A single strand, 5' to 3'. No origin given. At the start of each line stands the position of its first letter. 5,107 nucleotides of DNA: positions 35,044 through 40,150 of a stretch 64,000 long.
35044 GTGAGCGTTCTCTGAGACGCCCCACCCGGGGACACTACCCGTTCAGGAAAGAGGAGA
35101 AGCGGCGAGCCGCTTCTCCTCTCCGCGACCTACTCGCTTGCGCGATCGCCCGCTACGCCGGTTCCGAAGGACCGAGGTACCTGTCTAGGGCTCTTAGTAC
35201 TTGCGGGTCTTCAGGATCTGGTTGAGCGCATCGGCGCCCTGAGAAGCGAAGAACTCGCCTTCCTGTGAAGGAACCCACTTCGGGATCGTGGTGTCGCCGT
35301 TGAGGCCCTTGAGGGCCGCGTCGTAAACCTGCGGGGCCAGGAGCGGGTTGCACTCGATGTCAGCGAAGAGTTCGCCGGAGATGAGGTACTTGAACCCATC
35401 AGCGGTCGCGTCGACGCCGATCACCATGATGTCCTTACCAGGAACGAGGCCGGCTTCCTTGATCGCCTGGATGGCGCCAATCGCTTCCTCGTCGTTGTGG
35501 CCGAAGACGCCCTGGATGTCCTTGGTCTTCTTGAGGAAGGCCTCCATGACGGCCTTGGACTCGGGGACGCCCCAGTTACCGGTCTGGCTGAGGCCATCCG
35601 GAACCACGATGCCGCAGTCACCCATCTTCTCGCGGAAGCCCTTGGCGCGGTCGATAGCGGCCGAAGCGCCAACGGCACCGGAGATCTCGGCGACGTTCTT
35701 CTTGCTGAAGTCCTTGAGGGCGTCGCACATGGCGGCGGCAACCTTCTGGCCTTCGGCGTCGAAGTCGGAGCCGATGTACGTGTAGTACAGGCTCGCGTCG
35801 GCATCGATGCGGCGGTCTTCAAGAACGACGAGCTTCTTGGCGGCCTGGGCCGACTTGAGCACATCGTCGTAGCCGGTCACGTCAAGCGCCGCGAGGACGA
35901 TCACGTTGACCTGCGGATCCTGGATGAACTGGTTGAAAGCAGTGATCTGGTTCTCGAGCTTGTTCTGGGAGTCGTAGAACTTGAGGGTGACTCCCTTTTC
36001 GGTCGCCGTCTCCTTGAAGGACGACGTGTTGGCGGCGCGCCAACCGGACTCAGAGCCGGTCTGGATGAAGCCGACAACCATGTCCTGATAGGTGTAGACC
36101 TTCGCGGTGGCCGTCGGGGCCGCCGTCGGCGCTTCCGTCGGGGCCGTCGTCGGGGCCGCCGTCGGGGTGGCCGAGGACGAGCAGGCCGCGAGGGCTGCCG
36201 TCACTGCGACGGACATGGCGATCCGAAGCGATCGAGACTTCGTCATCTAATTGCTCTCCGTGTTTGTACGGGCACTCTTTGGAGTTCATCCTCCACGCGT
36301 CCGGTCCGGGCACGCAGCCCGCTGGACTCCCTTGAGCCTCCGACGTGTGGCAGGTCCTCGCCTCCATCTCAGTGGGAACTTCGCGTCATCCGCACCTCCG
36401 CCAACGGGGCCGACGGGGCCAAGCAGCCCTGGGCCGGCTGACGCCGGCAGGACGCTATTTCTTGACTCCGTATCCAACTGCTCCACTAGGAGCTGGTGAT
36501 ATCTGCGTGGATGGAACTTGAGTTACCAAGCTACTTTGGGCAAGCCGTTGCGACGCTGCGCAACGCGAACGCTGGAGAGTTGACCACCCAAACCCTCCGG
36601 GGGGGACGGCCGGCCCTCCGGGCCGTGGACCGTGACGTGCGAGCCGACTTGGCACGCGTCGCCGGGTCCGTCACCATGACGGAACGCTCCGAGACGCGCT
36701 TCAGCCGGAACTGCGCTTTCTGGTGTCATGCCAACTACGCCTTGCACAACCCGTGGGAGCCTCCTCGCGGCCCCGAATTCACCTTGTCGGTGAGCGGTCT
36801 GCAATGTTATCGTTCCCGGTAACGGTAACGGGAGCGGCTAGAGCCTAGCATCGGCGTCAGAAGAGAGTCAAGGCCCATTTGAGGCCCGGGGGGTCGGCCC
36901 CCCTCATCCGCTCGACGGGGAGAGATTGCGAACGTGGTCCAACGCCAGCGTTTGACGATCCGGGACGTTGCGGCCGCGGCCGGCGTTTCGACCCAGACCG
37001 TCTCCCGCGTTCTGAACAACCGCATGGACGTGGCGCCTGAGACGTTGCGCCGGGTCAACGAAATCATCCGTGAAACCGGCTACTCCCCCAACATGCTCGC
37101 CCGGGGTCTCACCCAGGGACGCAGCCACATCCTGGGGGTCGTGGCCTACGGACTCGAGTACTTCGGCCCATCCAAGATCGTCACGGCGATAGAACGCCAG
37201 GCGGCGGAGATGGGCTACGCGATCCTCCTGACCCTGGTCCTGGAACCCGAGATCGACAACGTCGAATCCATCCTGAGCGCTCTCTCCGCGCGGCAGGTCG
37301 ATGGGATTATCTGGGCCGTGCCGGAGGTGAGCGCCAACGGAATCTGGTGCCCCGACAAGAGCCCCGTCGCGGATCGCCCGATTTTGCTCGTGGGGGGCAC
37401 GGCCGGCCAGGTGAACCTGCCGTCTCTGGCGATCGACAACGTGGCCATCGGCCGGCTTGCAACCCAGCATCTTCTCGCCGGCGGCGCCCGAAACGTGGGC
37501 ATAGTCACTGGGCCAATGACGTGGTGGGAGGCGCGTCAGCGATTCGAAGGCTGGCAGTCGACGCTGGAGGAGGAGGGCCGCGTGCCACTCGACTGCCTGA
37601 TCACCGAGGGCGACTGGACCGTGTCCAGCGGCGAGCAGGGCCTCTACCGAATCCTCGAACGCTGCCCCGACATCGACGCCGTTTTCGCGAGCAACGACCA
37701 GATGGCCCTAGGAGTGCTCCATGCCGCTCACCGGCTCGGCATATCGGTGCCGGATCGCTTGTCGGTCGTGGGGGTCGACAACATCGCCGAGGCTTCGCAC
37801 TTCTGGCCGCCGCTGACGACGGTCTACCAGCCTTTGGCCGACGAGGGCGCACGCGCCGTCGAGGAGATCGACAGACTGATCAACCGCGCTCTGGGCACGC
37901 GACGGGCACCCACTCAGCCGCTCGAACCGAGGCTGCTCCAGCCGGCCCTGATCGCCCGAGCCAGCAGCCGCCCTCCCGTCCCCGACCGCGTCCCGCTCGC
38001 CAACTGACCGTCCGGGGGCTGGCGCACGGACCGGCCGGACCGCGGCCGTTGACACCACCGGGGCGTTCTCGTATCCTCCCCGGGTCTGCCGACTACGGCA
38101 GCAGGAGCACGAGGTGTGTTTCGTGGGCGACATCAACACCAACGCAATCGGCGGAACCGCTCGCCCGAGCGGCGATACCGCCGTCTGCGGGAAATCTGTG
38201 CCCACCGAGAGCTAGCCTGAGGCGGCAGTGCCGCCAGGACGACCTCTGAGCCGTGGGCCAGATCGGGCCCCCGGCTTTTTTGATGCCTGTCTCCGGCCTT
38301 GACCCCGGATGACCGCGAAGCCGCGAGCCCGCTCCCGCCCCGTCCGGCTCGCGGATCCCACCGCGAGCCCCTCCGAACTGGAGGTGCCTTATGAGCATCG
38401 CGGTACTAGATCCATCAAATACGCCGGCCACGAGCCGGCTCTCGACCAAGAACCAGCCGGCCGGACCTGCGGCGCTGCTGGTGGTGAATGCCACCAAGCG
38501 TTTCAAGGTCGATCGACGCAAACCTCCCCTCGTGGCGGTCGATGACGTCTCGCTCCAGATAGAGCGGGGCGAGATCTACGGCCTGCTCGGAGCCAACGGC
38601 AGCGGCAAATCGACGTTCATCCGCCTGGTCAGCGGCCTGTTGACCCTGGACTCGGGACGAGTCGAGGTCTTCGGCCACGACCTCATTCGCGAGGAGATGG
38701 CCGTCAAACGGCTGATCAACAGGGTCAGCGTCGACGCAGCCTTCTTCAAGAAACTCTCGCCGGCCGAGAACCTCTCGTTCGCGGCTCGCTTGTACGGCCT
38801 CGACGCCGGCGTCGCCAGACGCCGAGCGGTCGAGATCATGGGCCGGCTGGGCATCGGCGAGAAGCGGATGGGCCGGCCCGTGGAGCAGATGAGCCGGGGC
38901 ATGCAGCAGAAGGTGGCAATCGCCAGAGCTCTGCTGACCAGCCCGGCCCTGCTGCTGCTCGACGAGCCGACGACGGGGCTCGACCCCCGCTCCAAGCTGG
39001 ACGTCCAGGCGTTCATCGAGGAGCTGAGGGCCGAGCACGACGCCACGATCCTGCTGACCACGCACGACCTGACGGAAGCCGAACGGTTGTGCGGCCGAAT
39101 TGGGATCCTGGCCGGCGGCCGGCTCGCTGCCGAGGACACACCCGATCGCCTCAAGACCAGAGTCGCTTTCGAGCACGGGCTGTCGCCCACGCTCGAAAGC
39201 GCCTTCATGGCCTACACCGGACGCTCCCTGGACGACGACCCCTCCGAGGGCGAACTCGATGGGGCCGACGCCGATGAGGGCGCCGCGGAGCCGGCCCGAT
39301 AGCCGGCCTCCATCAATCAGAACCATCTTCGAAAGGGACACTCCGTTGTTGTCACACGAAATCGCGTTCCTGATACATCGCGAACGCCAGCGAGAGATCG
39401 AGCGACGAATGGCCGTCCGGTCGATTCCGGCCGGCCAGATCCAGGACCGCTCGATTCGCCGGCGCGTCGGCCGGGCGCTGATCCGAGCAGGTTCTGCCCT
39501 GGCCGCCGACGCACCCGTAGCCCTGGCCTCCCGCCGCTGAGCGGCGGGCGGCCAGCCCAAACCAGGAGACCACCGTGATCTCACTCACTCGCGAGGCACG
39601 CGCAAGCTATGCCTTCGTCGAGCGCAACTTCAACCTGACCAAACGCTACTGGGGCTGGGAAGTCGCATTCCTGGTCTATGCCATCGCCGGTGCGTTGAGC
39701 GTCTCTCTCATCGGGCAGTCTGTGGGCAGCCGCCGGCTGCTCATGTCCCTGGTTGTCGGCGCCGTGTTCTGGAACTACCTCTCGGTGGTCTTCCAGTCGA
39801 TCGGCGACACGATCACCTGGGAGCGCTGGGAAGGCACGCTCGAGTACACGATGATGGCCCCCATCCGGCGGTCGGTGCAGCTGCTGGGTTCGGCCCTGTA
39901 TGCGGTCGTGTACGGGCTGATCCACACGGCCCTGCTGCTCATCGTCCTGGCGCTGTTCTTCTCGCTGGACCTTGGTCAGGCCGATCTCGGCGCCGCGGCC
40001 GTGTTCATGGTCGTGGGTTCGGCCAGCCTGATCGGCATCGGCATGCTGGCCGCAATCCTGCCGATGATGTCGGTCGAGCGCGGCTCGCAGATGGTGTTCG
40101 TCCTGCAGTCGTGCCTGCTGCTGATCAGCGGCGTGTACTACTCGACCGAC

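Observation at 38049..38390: Promoter / 33-codon ORF / terminator / alternative-helix leader upstream of an ABC-2 exporter: candidate ribosome-mediated attenuator or small exported peptide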

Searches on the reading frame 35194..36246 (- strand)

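Call 8: search_protein_families(library=pfam, proteins=[window:35194-36246:-])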
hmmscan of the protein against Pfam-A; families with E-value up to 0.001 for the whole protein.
window:35194-36246:- (350 aa): 3 families
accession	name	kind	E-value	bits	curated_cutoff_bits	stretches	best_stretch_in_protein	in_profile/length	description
PF13407.12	Peripla_BP_4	-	5.6e-38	131.4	35.1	1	58-294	1-232/258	Periplasmic binding protein domain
PF13377.12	Peripla_BP_3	-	2.4e-10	41.2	26.5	1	188-281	15-113/167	Periplasmic binding protein-like domain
PF00532.27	Peripla_BP_1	-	3e-10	40.5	22.2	1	57-280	3-219/281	Periplasmic binding proteins and sugar binding domain of LacI family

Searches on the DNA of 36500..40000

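Call 3: search_rna_families(source=window, start=36500, end=40000, threshold=evalue, max_evalue=1, show_alignments=3)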
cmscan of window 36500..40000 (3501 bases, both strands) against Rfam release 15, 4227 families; matches with E-value up to 1: 1.
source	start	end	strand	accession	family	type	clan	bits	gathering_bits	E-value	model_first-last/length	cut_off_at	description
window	38220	38281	+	RF02241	Xoo2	Gene; sRNA;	-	31.7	45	0.0018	1-78/78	no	Xanthomonadaceae sRNA Xoo2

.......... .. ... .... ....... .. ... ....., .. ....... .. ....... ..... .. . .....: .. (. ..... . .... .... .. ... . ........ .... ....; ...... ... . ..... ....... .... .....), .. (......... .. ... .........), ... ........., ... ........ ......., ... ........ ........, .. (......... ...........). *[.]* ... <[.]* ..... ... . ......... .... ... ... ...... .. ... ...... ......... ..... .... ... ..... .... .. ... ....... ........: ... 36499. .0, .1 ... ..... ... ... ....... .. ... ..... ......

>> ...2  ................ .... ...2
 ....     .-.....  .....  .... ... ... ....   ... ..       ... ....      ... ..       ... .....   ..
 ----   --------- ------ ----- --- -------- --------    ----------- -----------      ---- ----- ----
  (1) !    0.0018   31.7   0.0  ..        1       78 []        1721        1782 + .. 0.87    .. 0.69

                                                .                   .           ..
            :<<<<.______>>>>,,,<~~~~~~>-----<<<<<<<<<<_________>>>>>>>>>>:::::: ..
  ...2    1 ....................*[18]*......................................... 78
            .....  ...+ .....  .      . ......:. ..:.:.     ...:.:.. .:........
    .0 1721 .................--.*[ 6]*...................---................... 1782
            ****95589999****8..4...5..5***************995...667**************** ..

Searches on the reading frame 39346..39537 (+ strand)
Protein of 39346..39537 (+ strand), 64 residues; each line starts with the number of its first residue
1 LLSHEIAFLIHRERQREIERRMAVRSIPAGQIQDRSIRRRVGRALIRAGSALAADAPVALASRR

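Call 44: search_protein_families(library=pfam, proteins=[window:39346-39537:+], max_evalue=1)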
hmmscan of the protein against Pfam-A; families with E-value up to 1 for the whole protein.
seq(64 aa): 0 families
